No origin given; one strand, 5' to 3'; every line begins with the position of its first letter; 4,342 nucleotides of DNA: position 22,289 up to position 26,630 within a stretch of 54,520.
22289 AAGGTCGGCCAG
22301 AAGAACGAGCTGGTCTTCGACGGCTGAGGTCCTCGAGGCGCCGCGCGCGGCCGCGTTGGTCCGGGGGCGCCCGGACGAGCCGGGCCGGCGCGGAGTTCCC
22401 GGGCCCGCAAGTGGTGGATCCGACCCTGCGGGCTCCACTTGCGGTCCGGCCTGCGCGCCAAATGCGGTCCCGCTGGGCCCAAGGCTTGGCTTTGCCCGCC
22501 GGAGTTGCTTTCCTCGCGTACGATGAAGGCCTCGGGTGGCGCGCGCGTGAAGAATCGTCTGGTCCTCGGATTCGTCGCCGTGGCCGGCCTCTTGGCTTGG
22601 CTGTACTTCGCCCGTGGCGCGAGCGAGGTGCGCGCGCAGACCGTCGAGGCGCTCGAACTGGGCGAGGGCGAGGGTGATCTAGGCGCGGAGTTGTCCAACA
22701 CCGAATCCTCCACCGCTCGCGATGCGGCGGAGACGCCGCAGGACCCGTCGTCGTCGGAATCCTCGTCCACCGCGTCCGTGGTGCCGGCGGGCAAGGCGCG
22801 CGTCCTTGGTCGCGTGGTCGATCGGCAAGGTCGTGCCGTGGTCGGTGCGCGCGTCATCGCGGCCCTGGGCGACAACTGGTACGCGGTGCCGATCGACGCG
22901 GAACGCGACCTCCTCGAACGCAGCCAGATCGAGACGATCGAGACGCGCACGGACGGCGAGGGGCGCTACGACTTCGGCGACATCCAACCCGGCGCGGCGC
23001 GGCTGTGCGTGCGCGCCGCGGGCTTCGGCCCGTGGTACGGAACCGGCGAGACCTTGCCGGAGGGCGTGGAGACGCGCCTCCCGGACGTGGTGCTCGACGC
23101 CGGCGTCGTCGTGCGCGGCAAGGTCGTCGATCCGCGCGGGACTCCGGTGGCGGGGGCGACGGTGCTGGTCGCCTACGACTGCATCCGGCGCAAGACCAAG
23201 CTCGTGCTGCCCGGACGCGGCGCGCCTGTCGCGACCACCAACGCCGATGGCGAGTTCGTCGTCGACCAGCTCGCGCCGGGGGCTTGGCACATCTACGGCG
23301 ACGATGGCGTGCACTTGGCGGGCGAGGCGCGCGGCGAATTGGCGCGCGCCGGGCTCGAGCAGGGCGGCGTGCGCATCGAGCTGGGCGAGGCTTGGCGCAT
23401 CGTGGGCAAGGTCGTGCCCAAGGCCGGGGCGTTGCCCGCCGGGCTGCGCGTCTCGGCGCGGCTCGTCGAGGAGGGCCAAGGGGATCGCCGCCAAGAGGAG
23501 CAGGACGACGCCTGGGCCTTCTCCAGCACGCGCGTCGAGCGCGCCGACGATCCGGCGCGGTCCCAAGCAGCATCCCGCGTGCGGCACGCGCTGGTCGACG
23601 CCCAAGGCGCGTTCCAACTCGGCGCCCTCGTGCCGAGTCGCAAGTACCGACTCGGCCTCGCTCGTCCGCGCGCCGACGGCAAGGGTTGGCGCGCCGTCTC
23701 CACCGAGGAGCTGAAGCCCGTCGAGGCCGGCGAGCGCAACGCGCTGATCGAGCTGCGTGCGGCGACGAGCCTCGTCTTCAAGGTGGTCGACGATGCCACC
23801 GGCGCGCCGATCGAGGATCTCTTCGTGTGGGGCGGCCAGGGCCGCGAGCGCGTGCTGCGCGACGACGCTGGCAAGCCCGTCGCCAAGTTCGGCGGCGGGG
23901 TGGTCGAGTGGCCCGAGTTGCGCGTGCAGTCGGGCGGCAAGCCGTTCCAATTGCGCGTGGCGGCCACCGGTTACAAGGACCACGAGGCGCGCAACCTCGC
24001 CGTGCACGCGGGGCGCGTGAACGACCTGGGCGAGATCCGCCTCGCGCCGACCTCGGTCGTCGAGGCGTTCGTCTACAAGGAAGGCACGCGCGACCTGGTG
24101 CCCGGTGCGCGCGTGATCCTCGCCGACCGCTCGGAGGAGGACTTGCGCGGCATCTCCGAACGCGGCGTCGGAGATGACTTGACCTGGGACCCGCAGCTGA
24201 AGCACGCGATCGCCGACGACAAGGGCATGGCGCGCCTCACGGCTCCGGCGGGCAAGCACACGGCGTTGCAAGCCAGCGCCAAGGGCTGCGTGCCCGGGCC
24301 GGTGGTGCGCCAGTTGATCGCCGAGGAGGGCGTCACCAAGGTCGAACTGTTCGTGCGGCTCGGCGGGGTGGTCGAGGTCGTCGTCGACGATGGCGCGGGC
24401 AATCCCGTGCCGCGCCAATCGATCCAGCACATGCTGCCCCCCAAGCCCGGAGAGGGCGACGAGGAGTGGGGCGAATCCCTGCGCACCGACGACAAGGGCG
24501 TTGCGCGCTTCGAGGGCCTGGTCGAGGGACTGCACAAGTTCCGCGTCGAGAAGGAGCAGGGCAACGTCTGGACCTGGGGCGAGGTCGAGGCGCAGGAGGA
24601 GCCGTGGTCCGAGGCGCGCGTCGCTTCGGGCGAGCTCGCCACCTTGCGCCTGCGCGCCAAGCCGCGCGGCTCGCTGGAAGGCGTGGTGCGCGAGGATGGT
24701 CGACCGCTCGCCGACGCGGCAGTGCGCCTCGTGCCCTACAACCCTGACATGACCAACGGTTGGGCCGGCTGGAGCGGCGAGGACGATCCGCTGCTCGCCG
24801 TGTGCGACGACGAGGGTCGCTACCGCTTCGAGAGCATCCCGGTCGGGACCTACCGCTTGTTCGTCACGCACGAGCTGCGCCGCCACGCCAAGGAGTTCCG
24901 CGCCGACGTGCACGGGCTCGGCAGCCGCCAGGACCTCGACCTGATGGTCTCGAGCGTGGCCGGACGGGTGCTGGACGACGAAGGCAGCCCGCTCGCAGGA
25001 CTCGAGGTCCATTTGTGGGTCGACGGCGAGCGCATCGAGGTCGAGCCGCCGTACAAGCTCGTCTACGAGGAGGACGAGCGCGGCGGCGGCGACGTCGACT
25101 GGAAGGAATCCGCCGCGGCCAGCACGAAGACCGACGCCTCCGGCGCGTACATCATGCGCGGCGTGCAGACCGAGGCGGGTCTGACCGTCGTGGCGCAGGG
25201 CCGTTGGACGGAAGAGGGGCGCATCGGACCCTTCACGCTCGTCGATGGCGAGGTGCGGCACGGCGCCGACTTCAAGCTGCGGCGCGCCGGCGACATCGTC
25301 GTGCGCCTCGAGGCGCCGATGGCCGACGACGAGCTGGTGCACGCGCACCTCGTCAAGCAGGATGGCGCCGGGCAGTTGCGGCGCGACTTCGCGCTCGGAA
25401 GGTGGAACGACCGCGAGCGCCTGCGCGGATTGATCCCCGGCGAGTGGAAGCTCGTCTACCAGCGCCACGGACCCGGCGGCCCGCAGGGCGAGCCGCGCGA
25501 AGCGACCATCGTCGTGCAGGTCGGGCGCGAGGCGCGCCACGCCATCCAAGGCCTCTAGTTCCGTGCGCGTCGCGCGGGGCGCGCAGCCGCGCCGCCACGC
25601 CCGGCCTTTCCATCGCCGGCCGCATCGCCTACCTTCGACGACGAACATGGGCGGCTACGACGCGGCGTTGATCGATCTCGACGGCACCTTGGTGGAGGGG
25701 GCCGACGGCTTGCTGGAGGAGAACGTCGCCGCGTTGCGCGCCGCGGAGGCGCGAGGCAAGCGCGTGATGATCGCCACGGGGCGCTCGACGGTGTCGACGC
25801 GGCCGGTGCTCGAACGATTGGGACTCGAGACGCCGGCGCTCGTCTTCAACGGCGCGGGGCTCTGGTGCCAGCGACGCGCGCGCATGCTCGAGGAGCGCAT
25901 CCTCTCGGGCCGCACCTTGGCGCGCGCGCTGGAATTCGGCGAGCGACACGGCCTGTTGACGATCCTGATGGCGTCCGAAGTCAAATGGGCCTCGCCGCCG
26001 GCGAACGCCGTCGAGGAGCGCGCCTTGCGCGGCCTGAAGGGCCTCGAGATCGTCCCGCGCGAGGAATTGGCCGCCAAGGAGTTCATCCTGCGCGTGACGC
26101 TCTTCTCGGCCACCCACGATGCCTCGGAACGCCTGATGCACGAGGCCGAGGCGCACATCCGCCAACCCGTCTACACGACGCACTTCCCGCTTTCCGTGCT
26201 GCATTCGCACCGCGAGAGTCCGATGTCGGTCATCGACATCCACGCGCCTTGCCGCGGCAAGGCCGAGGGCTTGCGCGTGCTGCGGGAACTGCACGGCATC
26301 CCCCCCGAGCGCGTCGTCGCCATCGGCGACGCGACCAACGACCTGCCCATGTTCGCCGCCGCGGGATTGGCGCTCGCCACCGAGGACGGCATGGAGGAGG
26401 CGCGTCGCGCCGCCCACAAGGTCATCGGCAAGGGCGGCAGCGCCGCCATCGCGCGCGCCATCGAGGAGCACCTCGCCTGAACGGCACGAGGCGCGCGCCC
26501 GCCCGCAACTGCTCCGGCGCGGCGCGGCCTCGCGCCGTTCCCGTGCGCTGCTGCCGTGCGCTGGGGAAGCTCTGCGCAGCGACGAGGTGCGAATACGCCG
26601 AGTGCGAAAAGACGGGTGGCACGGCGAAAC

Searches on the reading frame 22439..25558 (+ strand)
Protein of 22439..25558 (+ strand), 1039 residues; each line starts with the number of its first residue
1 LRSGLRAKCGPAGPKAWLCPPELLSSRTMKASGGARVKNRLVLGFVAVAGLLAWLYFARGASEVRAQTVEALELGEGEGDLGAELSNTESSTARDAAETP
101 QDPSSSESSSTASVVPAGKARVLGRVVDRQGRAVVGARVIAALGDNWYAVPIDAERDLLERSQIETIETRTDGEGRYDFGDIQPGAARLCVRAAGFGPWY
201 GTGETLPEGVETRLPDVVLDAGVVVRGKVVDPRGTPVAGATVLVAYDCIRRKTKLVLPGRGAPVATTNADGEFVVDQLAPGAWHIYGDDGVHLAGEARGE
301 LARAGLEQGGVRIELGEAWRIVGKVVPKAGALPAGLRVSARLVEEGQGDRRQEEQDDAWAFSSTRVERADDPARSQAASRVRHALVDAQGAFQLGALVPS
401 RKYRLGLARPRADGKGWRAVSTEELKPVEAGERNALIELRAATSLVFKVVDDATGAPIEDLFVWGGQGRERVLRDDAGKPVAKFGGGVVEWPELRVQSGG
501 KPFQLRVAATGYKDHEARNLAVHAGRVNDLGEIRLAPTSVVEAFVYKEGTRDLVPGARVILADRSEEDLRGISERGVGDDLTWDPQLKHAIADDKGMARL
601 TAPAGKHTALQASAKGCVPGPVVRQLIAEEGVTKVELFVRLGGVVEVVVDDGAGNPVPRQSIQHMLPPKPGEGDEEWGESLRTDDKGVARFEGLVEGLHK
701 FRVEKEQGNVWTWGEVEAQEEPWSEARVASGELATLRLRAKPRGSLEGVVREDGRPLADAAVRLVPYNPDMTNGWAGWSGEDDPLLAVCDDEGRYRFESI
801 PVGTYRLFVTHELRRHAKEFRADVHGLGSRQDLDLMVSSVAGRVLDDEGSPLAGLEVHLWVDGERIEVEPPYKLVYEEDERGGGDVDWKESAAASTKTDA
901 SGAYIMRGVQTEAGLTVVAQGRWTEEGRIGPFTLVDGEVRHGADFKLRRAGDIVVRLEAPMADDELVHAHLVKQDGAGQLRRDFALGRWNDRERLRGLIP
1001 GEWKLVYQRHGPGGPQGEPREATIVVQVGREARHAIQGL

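Call 31: search_protein_families(library=pfam, proteins=[window:22439-25558:+], max_evalue=0.001)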
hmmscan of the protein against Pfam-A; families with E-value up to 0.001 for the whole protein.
window:22439-25558:+ (1039 aa): 9 families
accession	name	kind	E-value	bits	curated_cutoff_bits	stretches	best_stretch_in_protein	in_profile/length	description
PF13620.12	CarboxypepD_reg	-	1.4e-39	134.7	32.3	3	122-219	2-81/82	Carboxypeptidase regulatory-like domain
PF00775.27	Dioxygenase_C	-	1.8e-09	37.8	27.3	0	840-863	32-55/182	Dioxygenase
PF13715.12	CarbopepD_reg_2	-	7.9e-09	35.9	32.2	0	166-196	25-55/88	CarboxypepD_reg-like domain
PF17210.9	SdrD_B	-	2e-08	34.8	29.7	0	161-191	34-64/112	SdrD B-like domain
PF10670.15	DUF4198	-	1.5e-07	32.2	34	0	221-284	145-202/209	Domain of unknown function (DUF4198)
PF23193.1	NOMO_3rd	-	2.1e-05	25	27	0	840-904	3-70/120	NOMO third transthyretin-like domain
PF02369.22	Big_1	-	4.3e-05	24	34.9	0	645-690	21-63/93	Bacterial Ig-like domain (group 1)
PF25020.1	TTR_TEN1-4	-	0.00013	22.3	27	0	223-245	7-29/86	Teneurin TTR-like domain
PF17802.7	SpaA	-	0.00019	21.9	23.1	0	232-285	11-56/91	Prealbumin-like fold domain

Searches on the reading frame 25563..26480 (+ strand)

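Call 48: search_protein_families(library=pfam, proteins=[window:25563-26480:+], max_evalue=0.001)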
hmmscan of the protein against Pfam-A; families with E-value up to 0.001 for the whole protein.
window:25563-26480:+ (305 aa): 5 families
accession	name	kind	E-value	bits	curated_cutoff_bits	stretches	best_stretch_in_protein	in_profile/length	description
PF08282.18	Hydrolase_3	-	6.4e-35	121.5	20.9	1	37-300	3-255/255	haloacid dehalogenase-like hydrolase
PF00702.32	Hydrolase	-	1.5e-12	48.7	26.4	1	233-268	156-191/191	haloacid dehalogenase-like hydrolase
PF05116.19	S6PP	-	5.3e-11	43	20.3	1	37-99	7-69/247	Sucrose-6F-phosphate phosphohydrolase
PF12710.13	HAD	-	2.6e-09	38.2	27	0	229-264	149-188/189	haloacid dehalogenase-like hydrolase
PF13344.12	Hydrolase_6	-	0.00018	22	27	1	36-86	2-51/101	Haloacid dehalogenase-like hydrolase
